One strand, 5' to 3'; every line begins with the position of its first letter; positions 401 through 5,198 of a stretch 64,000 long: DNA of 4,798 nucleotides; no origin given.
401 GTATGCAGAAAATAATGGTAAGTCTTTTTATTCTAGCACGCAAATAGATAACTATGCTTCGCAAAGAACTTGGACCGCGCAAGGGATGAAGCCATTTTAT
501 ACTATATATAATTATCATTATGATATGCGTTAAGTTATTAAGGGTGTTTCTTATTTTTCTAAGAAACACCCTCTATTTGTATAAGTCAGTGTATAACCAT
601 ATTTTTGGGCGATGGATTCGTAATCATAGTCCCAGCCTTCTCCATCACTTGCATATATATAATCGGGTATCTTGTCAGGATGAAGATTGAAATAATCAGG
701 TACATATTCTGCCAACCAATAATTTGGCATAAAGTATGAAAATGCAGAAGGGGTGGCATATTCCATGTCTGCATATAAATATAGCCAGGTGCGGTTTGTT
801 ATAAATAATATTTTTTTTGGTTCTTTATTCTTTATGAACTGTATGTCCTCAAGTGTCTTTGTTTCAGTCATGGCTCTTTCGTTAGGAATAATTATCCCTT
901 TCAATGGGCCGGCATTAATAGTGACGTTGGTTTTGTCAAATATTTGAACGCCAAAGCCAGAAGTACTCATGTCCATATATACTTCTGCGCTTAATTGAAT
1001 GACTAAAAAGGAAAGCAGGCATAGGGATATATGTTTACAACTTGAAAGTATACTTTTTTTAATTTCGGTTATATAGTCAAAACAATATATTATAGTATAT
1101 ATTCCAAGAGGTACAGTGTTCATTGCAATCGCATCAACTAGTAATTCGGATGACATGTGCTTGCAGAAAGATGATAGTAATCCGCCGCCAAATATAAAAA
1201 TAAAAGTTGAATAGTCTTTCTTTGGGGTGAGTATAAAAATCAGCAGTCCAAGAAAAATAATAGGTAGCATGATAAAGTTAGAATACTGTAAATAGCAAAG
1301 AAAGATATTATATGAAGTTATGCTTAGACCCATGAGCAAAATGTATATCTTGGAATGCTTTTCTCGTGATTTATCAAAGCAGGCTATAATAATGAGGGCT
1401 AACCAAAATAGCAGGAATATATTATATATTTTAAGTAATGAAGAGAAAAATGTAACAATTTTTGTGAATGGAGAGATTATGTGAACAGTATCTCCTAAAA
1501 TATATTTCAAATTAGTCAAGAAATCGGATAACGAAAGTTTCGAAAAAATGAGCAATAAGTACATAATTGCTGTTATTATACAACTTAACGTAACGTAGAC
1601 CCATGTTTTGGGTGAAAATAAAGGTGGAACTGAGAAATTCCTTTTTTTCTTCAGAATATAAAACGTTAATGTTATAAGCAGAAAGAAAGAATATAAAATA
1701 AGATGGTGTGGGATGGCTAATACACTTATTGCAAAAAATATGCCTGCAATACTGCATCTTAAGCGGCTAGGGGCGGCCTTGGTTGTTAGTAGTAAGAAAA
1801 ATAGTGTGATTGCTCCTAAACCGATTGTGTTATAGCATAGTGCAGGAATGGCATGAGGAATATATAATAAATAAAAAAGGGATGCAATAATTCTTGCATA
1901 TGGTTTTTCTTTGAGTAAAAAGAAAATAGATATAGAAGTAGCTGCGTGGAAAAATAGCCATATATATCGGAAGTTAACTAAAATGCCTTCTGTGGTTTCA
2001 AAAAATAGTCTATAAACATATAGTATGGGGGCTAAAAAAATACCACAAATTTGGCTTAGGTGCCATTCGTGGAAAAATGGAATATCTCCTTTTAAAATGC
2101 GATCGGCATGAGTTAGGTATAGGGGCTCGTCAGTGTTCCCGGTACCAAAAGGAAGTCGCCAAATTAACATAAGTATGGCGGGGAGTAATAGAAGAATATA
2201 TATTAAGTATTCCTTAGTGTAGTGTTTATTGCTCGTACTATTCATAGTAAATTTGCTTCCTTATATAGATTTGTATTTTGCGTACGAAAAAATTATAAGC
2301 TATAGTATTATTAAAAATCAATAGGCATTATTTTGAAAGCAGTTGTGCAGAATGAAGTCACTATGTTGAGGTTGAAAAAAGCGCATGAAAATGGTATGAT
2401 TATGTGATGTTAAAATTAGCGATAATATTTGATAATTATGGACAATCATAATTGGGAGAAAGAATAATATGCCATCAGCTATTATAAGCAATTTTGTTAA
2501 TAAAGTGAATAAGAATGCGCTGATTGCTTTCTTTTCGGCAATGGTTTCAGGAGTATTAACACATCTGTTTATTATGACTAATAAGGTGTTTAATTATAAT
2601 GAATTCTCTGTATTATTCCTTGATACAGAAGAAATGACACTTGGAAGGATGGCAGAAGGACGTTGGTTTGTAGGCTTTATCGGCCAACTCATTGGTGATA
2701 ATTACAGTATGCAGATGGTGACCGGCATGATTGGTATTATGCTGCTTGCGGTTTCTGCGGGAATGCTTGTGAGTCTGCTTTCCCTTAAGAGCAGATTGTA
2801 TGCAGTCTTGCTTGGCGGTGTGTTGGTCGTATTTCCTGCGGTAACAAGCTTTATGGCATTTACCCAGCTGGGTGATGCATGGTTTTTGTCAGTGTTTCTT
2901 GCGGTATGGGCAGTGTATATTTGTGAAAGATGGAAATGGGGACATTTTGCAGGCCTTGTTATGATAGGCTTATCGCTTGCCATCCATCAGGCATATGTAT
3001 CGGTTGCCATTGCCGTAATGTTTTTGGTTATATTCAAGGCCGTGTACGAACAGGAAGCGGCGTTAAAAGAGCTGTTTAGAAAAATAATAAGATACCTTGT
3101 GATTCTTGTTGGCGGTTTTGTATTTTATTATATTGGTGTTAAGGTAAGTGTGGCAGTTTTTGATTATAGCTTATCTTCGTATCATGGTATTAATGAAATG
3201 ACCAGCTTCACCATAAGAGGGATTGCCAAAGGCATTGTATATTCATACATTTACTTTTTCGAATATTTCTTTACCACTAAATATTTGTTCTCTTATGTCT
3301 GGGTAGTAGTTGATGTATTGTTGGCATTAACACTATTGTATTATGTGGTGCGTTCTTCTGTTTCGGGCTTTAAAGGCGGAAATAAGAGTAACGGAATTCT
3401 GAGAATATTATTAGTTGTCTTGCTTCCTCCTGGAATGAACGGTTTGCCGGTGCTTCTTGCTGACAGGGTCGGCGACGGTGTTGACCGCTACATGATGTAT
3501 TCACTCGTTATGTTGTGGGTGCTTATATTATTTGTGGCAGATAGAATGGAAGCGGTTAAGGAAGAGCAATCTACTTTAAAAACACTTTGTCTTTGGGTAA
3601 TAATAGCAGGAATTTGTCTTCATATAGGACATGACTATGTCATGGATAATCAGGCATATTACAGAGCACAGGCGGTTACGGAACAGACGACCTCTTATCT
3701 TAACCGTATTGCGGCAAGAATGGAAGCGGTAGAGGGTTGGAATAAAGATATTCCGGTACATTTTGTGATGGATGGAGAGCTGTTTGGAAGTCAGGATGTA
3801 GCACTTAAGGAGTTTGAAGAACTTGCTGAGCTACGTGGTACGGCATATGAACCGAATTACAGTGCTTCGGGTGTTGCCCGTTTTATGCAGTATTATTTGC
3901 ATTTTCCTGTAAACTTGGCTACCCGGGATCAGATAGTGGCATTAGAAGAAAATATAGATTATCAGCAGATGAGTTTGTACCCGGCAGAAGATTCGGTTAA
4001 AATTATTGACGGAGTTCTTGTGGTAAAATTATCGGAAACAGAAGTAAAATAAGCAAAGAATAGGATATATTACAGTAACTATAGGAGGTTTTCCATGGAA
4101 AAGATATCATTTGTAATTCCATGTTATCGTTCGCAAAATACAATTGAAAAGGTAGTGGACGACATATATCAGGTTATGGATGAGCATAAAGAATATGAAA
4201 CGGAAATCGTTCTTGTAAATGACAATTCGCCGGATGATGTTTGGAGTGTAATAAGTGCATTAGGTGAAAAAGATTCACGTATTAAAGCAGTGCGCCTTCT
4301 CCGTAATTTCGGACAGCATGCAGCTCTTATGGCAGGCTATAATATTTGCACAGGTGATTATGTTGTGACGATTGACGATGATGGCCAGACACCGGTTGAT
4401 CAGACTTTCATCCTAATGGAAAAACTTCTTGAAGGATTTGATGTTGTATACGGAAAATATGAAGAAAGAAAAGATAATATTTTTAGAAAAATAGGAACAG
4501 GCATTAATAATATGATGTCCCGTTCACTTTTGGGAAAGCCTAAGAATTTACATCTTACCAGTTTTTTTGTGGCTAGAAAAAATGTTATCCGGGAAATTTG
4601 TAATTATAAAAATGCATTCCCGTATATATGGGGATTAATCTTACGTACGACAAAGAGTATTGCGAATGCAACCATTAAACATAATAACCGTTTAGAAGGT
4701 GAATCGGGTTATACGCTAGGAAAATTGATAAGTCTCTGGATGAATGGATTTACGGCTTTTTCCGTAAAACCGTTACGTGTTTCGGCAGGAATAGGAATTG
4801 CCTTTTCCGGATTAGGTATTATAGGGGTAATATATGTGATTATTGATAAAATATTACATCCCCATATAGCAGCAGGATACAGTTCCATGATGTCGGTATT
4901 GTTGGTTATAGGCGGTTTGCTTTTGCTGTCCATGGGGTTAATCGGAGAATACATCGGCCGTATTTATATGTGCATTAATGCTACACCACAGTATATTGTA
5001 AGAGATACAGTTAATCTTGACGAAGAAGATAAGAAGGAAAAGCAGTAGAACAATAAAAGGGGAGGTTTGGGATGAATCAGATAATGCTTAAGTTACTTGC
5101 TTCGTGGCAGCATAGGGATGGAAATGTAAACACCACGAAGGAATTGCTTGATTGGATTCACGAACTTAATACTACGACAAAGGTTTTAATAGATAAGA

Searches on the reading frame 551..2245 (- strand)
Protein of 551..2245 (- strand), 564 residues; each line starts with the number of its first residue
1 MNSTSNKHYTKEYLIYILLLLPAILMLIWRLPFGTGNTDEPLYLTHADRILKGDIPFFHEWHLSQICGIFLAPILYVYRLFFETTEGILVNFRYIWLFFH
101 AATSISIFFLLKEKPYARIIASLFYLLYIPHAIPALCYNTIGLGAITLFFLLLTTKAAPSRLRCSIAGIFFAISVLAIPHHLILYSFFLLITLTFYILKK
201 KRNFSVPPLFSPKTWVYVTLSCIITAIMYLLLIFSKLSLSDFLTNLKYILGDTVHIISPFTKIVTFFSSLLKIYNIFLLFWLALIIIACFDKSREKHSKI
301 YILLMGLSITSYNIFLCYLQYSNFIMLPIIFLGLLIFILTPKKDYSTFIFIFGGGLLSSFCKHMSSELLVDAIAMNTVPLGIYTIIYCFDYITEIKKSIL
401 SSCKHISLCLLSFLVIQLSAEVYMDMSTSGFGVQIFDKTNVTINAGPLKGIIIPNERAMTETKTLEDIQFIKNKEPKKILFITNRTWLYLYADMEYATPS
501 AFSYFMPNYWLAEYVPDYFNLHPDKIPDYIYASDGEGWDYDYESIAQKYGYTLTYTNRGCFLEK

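Call 5: search_protein_families(library=ncbifam, proteins=[window:551-2245:-], max_evalue=0.00001)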
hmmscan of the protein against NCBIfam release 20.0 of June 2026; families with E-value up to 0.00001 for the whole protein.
window:551-2245:- (564 aa): 0 families

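Call 8: search_protein_families(library=pfam, proteins=[window:551-2245:-])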
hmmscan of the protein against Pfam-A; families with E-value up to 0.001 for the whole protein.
window:551-2245:- (564 aa): 0 families

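Call 56: find_encoding_contigs(protein=window:551-2245:-, flank=10000, max_places=2)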
Protein window:551-2245:- (564 aa): no gene with exactly this product is on record in the collection.

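Call 58: find_encoding_contigs(protein=window:551-2170:-, flank=10000, max_places=2)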
Protein window:551-2170:- (539 aa): no gene with exactly this product is on record in the collection.

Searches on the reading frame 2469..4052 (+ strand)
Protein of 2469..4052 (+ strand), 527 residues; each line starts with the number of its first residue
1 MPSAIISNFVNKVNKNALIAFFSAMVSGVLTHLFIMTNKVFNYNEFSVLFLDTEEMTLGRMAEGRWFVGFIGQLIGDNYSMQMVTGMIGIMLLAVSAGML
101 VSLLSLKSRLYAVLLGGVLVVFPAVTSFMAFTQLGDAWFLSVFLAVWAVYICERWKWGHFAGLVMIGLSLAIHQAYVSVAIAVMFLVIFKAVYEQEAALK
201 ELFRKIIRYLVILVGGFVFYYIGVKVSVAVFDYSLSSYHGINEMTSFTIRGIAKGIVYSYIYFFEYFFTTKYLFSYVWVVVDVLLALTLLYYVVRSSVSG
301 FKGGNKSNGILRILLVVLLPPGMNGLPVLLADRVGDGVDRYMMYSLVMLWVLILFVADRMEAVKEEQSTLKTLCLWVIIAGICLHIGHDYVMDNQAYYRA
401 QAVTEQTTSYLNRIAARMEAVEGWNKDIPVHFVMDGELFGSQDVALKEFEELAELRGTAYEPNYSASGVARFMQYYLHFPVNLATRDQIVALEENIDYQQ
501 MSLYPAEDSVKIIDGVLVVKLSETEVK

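Call 3: search_protein_families(library=pfam, proteins=[window:2469-4052:+])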
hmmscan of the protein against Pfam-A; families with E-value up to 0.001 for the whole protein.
window:2469-4052:+ (527 aa): 1 family
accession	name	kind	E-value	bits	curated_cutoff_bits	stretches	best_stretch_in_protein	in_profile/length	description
PF14264.12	Glucos_trans_II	-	4.4e-34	118.5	30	1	34-354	2-314/317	Glucosyl transferase GtrII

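Call 41: search_solved_structures(query=window:2469-4052:+, max_evalue=0.01)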
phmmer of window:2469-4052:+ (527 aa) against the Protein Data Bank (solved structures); distinct sequences matched with E-value up to 0.01: 0.

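Call 45: search_protein_families(library=ncbifam, proteins=[window:2469-4052:+], max_evalue=0.0001)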
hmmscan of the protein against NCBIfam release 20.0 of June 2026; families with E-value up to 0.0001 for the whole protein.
window:2469-4052:+ (527 aa): 0 families

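Call 59: find_encoding_contigs(protein=window:2469-4052:+, flank=10000, max_places=2)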
Protein window:2469-4052:+ (527 aa): no gene with exactly this product is on record in the collection.

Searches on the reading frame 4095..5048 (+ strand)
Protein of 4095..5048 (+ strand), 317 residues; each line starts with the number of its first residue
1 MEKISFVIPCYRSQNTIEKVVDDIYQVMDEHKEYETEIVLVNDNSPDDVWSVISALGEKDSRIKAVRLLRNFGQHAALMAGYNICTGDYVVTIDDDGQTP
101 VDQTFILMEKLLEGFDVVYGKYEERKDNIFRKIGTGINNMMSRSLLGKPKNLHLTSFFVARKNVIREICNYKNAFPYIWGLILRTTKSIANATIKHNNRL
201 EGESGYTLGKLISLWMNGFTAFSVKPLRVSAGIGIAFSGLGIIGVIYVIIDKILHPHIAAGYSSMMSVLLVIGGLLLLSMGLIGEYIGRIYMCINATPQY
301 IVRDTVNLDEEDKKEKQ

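Call 3: search_protein_families(library=pfam, proteins=[window:4095-5048:+])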
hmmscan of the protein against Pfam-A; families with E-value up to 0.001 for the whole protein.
window:4095-5048:+ (317 aa): 3 families
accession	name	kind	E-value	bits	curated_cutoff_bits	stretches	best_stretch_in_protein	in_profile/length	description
PF00535.33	Glycos_transf_2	-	1.4e-24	87.4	23.3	1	5-136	1-129/168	Glycosyl transferase family 2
PF10111.15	Glyco_tranf_2_2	-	7.2e-06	26.1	27.3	1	5-103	1-98/276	Glycosyltransferase like family 2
PF13641.12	Glyco_tranf_2_3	-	9.1e-06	26.3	27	1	4-96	3-96/230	Glycosyltransferase like family 2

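Call 20: search_solved_structures(query=window:4095-5048:+)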
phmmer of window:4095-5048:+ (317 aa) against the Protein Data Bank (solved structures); distinct sequences matched with E-value up to 0.001: 9.
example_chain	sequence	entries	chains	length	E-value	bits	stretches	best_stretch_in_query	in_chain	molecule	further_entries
9bhc_C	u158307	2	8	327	4.7e-41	144.2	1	2-306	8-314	Undecaprenyl-phosphate 4-deoxy-4-formamido-L-arabinose transferase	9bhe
8vxh_A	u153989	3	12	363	6.8e-41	143.6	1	2-306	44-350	Undecaprenyl-phosphate 4-deoxy-4-formamido-L-arabinose transferase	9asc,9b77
9hwj_A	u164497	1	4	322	1.3e-40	142.7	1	2-308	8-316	Undecaprenyl-phosphate 4-deoxy-4-formamido-L-arabinose transferase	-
5ekp_C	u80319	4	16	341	2.8e-34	121.9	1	4-308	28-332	Uncharacterized glycosyltransferase sll0501 | Glycosyltransferase sll0501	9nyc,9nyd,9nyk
9nye_A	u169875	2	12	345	2.9e-34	121.9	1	4-308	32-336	Glycosyltransferase sll0501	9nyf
5eke_A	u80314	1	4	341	3.8e-34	121.5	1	4-308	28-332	Uncharacterized glycosyltransferase sll0501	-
5mlz_A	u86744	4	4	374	8.4e-12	48.1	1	3-204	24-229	Dolichol monophosphate mannose synthase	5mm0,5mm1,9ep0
3bcv_A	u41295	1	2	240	5e-06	29.1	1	2-103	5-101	Putative glycosyltransferase protein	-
5hea_A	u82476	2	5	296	1.9e-05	27.2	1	2-97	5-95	Putative glycosyltransferase (GalT1)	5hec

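Call 45: search_protein_families(library=ncbifam, proteins=[window:4095-5048:+], max_evalue=0.0001)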
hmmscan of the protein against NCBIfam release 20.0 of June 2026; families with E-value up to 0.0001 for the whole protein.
window:4095-5048:+ (317 aa): 15 families
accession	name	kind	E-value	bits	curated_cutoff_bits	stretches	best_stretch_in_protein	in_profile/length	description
NF007986.1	PRK10714.1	equivalog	5.4e-50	170.2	529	1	2-307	6-313/316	undecaprenyl-phosphate 4-deoxy-4-formamido-L-arabinose transferase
NF047588.1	GlcsyltransPgfSStrep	equivalog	2.3e-45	155.2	500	1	3-305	2-305/308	glycosyltransferase PgfS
TIGR03937.1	PgaC_IcaA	equivalog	7.4e-15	54.8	422.3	1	2-111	45-150/407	poly-beta-1,6-N-acetyl-D-glucosamine synthase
NF047683.1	TeichurnBiosyTuaG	equivalog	3.4e-10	40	400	1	2-98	6-98/252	teichuronic acid biosynthesis protein TuaG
NF050050.1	ProtGlycPglI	equivalog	8.7e-10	38.4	500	1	1-132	1-129/306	GalNAc(5)-diNAcBac-PP-undecaprenol beta-1,3-glucosyltransferase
TIGR03111.1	glyc2_xrt_Gpos1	hypoth_equivalog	1.6e-09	37.1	363.95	1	3-102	50-147/439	TIGR03111 family XrtG-associated glycosyltransferase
NF041875.1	EPS_EpsD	equivalog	5.2e-09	35.9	370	1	4-101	1-94/325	exopolysaccharide biosynthesis glycosyltransferase EpsD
TIGR04182.1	glyco_TIGR04182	equivalog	1.9e-08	34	325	1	4-287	2-282/293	S-layer glycoprotein N-glycosyltransferase AglJ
NF010496.0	PRK13915.1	equivalog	1e-07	31.3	262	1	2-118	31-149/307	glucosyl-3-phosphoglycerate synthase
NF058614.1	PPMAGASynPpgS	equivalog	1.2e-07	31.4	370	1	6-121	4-112/226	polyprenyl-phospho-N-acetylgalactosaminyl synthase PpgS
NF007482.0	PRK10073.1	equivalog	2.2e-07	30.2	423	1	2-98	6-97/334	glycosyltransferase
TIGR03965.1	mycofact_glyco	equivalog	5.8e-06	25.4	280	1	2-96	74-164/467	mycofactocin biosynthesis glycosyltransferase MftF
NF038302.1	EPS_HpsE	equivalog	3.8e-05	22.8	300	1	4-97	3-97/307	hormogonium polysaccharide biosynthesis glycosyltransferase HpsE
TIGR04242.1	nodulat_NodC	equivalog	5.7e-05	22.3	550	1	4-103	50-148/395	chitooligosaccharide synthase NodC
NF041391.1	DPhHxTase_Halo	equivalog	6.1e-05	22.1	375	1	10-173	3-158/213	dolichyl-phosphate hexose transferase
